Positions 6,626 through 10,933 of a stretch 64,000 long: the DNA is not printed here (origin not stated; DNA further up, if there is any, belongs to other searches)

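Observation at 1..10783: Operon of three giant lipoproteins (one a metzincin) built around a small OM beta-barrel gene: candidate undescribed surface or outer-membrane protease complex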

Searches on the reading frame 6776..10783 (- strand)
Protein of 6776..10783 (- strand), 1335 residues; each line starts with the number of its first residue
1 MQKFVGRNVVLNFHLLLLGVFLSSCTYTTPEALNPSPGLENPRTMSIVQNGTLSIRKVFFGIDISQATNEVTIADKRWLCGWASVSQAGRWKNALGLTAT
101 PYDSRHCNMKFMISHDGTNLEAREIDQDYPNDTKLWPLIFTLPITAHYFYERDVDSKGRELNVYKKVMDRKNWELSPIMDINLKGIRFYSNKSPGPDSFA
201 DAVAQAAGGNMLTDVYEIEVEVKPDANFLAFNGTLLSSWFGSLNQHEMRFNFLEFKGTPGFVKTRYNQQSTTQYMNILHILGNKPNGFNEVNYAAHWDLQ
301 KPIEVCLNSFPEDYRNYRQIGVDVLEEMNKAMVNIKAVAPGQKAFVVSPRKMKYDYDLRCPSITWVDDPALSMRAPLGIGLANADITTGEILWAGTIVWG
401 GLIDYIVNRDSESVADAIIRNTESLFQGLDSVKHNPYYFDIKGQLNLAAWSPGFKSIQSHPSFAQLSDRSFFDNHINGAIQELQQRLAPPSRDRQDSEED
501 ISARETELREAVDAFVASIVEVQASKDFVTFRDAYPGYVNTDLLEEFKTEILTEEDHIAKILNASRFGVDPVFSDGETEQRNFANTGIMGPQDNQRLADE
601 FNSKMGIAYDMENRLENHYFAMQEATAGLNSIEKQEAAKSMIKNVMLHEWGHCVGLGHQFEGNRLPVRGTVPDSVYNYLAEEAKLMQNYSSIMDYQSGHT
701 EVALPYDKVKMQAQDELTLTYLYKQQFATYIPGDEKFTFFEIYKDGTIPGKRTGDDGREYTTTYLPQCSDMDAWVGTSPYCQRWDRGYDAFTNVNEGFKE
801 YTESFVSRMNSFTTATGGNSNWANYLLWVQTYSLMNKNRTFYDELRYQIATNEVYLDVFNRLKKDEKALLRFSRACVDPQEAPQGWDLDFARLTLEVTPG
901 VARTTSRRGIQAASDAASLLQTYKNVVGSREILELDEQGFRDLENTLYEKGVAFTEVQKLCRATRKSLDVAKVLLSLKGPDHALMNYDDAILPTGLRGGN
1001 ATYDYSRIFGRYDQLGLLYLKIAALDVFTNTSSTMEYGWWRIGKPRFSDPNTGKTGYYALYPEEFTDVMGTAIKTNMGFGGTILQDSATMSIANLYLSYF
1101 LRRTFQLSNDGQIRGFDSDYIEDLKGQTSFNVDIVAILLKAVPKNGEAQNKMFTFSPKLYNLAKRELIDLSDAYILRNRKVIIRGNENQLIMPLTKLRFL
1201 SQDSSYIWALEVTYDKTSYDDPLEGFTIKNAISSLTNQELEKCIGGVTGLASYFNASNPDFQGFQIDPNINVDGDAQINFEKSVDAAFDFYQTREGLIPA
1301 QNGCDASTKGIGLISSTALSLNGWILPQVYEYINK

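Call 7: search_protein_families(library=pfam, proteins=[window:6776-10783:-], max_evalue=1)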
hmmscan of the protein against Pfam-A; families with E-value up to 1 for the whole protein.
window:6776-10783:- (1335 aa): 9 families
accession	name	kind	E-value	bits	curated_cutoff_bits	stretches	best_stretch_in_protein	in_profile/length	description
PF16313.11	DUF4953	-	6.5e-06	26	24.2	1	633-820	4-177/316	Met-zincin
PF00497.25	SBP_bac_3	-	0.011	16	26.4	1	1106-1217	15-98/132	Bacterial extracellular solute-binding proteins, family 3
PF13688.12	Reprolysin_5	-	0.035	14.8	27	1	601-698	103-189/196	Metallo-peptidase family M12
PF10462.15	Peptidase_M66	-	0.056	12.9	20.6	1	642-691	192-247/306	Peptidase M66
PF00413.30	Peptidase_M10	-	0.076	13.3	24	1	635-660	101-126/159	Matrixin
PF08438.16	YGR210-like_G4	-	0.11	13.4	24.7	1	708-741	25-58/108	Obg-like GTPase YGR210-like, G4 motif-containing domain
PF13582.12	Reprolysin_3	-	0.14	13.1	22.4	1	602-658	75-122/123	Metallo-peptidase family M12B Reprolysin-like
PF12044.14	Metallopep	-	0.18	10.8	27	1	646-662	318-334/427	Putative peptidase family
PF05465.18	Halo_GVPC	-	0.33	11.7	22.4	0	789-806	13-30/32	Halobacterial gas vesicle protein C (GVPC) repeat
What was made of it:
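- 6776..10783 (-): g1: 1335-aa lipoprotein metzincin, the catalytic subunit. Pfam DUF4953 'Met-zincin' scores 26.0 bits against a cut-off of 24.2 (call 7).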

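Call 8: search_protein_families(library=ncbifam, proteins=[window:6776-10783:-], max_evalue=1)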
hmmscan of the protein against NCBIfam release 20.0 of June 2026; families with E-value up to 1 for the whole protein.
window:6776-10783:- (1335 aa): 2 families
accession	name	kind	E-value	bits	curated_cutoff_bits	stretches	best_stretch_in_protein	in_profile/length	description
NF041905.1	MXAN_2677_2678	equivalog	0.0027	16.8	250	1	601-660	141-202/283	myxosortase-dependent metalloprotease, MXAN_2677/MXAN_2678 family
NF033823.0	archmetzin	subfamily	0.12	12.3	145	1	632-658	112-138/170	archaemetzincin family Zn-dependent metalloprotease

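Call 19: find_homologous_proteins(query=window:6776-10783:-)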
Query window:6776-10783:- (1335 aa): 30 proteins with E <= 0.001 among 7345 candidates.
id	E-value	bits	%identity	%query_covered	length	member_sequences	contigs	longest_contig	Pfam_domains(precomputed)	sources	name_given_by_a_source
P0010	0.0e+0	3108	100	100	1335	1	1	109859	PF16313.12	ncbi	-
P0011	0.0e+0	1802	59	100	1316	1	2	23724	-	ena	-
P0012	0.0e+0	1748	57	99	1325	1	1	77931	-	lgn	-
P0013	0.0e+0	1670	56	100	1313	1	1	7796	-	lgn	-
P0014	0.0e+0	1607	54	99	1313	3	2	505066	-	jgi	jgi:hypothetical protein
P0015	0.0e+0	1606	54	99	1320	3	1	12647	PF16313.12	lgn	-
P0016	0.0e+0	1597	55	98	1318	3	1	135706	-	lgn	-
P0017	0.0e+0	1582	54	99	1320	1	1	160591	PF16313.12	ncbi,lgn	-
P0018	0.0e+0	1573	53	99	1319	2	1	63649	PF16313.12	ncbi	-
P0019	0.0e+0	1524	52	99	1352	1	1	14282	-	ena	-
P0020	0.0e+0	1514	51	98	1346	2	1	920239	-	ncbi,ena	-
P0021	0.0e+0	1417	49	99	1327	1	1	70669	-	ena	-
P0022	0.0e+0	1385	57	79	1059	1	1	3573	-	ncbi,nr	ncbi:MAG: hypothetical protein HRT44_06810, partial [Bdellovibrionales bacterium]|nr:hypothetical pr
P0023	0.0e+0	1371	47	98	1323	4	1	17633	-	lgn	-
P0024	0.0e+0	1366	46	100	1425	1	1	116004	-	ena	-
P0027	0.0e+0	1275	46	98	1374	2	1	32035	PF16313.12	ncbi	-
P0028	0.0e+0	1259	45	99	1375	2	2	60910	PF16313.12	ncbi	-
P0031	0.0e+0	1134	42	99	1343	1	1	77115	PF16313.12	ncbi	-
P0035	1.9e-279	948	48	69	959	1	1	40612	PF16313.12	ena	-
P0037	2.6e-125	438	27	53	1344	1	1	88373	-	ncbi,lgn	-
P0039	3.7e-117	411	26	53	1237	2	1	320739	-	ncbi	-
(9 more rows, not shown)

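Call 20: find_encoding_contigs(protein=P0039, flank=10000, max_places=2)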
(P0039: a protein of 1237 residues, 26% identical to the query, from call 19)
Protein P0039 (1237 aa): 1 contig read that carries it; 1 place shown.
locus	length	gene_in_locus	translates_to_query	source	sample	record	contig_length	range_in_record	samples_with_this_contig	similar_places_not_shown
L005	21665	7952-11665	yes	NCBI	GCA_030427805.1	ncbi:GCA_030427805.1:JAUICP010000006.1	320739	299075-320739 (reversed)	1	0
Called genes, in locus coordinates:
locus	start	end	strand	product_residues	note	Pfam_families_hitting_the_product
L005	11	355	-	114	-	-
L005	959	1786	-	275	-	PF14394:DUF4423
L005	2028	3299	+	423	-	-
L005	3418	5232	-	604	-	PF24161:CCDC39 (weak)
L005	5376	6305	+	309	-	PF14394:DUF4423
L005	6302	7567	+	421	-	-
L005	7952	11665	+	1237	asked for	-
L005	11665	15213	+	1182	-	-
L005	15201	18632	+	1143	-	-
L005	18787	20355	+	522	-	PF13426:PAS_9, PF00512:HisKA, PF02518:HATPase_c, PF00072:Response_reg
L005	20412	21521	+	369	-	-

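Call 21: find_encoding_contigs(protein=P0020, flank=10000, max_places=2)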
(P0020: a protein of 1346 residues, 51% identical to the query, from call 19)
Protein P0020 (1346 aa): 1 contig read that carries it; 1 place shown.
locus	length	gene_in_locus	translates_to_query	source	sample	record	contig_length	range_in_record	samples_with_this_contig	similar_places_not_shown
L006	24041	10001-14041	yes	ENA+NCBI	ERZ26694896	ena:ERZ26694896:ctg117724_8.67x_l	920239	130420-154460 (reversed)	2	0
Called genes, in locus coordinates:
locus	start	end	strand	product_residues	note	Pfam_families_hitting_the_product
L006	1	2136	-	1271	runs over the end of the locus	PF01108:Tissue_fac (faint), PF00041:fn3, PF16656:Pur_ac_phosph_N (faint), PF24489:Ig_J_second (faint), PF25059:FN3_DSCAM-DSCAML_C (faint), PF00041:fn3, PF00530:SRCR, PF15494:SRCR_2 (weak), +1 more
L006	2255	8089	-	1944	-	PF00041:fn3, PF01108:Tissue_fac (faint), PF09294:Interfer-bind (faint), PF16389:DUF4998 (faint), PF16656:Pur_ac_phosph_N (faint), PF00041:fn3 (weak), PF00041:fn3, PF00530:SRCR, +14 more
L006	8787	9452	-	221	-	PF00929:RNase_T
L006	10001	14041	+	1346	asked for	-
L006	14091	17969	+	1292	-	-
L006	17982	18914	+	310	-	-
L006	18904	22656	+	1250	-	-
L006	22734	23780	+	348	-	PF01171:ATP_bind_3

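Call 22: find_encoding_contigs(protein=P0037, flank=10000, max_places=2)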
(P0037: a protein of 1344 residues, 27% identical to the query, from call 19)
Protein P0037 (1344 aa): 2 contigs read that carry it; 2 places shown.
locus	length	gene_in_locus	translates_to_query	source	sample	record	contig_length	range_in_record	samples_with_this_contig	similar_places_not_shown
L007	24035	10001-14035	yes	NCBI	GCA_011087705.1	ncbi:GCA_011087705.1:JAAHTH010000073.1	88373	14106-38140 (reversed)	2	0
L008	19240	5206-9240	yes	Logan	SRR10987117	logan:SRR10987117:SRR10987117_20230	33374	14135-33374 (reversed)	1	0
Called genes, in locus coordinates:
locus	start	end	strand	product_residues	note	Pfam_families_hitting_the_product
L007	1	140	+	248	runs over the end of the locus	PF03099:BPL_LplA_LipB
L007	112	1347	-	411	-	PF00072:Response_reg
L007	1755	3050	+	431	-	PF00515:TPR_1 (faint), PF07719:TPR_2 (faint), PF13424:TPR_12 (faint), PF00486:Trans_reg_C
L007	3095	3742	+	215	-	-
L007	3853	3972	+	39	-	-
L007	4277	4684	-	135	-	PF00903:Glyoxalase, PF12681:Glyoxalase_2 (weak), PF13669:Glyoxalase_4 (weak)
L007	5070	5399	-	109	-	PF00076:RRM_1, PF22976:RRM_10 (weak)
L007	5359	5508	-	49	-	-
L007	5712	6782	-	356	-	PF03773:ArsP_1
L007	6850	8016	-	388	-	PF01734:Patatin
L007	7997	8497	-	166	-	PF00731:AIRC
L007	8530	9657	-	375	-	PF22660:RS_preATP-grasp-like, PF02222:ATP-grasp, PF17769:PurK_C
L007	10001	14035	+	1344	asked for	-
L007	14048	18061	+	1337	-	-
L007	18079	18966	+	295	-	-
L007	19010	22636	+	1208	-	-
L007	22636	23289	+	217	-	PF03942:DTW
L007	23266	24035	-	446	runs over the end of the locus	PF16683:TGase_elicitor (weak)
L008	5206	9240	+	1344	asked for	-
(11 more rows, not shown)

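Call 26: search_solved_structures(query=window:6776-10783:-, max_evalue=1)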
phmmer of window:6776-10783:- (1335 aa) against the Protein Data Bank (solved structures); distinct sequences matched with E-value up to 1: 1.
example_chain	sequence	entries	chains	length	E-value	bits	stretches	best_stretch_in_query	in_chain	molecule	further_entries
6ux8_B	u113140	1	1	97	0.14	12.7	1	1195-1244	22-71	Monobody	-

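Call 30: search_solved_structures(query=A2, max_evalue=1)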
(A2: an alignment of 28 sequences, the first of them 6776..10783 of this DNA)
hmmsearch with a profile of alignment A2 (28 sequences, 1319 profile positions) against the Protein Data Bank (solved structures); distinct sequences matched with E-value up to 1: 1.
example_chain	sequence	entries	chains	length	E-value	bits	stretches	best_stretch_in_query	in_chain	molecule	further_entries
9tpb_A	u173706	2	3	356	0.46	11.3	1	627-645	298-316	Metallopeptidase | metzincin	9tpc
